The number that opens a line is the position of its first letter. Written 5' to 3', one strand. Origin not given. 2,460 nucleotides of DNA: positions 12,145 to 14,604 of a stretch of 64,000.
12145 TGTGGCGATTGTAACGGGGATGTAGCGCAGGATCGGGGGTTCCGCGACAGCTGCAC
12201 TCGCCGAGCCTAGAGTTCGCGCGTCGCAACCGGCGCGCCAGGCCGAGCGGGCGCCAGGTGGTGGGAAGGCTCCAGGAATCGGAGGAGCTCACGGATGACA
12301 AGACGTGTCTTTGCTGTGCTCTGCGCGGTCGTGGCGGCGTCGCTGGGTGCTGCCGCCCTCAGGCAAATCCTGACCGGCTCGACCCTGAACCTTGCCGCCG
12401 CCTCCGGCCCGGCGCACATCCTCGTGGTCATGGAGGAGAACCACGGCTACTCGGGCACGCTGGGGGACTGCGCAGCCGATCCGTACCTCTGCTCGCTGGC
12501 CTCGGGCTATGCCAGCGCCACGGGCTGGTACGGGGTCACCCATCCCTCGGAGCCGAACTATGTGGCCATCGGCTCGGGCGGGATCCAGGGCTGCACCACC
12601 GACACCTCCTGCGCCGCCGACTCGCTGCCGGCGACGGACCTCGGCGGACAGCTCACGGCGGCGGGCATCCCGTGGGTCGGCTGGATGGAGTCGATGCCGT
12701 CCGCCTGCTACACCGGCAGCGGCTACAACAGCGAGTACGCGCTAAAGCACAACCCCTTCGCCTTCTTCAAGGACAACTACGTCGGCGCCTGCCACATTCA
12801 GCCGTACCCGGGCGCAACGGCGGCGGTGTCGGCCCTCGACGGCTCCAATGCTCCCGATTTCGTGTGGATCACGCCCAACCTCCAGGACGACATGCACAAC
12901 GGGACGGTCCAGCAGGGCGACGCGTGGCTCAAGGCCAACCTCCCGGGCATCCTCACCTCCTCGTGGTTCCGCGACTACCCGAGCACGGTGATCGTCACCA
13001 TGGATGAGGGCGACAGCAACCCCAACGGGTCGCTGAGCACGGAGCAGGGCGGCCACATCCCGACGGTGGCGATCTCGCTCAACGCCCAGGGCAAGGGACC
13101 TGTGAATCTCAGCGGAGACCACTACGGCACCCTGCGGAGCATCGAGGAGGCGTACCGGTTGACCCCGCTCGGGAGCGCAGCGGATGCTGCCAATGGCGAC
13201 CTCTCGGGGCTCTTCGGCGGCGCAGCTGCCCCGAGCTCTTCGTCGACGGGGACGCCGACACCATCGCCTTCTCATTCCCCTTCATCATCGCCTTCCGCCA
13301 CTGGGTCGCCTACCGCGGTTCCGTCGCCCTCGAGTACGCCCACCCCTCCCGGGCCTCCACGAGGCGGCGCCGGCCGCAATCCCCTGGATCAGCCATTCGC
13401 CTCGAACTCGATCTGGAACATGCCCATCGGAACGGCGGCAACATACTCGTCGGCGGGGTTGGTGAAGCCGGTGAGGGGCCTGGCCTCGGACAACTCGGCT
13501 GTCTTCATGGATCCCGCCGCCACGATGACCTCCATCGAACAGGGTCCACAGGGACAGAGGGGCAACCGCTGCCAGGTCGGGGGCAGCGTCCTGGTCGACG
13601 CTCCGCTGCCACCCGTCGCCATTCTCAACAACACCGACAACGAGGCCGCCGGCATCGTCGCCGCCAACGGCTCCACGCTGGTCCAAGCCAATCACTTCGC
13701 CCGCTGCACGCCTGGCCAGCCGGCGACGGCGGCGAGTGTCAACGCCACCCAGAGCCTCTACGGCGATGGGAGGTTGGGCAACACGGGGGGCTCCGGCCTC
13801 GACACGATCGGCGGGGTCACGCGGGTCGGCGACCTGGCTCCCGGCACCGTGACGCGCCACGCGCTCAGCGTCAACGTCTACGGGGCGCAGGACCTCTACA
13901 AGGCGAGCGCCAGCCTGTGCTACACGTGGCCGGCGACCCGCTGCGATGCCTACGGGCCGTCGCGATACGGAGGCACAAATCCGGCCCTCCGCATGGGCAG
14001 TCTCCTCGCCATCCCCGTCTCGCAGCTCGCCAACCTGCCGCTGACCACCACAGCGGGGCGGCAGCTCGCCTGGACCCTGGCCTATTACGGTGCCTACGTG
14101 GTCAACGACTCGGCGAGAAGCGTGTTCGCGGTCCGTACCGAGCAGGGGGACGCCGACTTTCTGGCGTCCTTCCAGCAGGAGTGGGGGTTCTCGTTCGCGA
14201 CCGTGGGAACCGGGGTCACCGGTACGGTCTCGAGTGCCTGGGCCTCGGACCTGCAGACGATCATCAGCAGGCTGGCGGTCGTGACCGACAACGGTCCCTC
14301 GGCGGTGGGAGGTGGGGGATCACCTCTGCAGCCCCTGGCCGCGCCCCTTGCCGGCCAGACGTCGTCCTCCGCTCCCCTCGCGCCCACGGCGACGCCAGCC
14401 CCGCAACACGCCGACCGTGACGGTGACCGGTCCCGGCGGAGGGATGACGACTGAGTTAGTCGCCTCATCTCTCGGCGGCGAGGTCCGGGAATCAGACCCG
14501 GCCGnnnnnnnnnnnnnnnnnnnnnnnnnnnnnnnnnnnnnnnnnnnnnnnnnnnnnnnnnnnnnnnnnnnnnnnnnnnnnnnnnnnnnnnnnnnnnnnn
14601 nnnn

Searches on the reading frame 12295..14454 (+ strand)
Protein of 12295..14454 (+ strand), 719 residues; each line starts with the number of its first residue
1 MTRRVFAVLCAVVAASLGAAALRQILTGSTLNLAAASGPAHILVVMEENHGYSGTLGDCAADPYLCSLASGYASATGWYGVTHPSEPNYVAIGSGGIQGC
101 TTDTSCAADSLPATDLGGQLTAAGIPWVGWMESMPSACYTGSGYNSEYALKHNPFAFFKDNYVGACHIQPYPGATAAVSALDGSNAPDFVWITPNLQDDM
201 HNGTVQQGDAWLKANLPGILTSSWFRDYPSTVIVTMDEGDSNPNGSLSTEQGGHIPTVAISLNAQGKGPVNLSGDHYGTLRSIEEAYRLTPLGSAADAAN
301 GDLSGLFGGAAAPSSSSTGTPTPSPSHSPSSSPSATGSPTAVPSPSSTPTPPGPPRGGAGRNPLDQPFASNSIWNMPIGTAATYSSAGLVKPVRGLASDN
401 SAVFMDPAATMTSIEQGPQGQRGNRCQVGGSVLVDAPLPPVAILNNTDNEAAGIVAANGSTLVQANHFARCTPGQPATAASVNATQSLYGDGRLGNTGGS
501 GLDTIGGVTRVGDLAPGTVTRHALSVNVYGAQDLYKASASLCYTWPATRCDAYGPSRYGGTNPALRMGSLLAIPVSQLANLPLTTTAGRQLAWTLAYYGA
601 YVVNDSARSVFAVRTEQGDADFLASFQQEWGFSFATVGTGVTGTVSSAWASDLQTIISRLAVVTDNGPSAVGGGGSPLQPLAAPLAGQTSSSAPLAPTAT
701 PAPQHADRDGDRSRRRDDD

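Call 7: search_protein_families(library=pfam, proteins=[window:12295-14454:+], max_evalue=0.001)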
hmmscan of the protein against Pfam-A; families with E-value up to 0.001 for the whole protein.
window:12295-14454:+ (719 aa): 1 family
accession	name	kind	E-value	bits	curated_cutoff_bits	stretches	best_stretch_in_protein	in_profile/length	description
PF04185.19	Phosphoesterase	-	2.9e-21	76.5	23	1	63-289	108-355/356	Phosphoesterase family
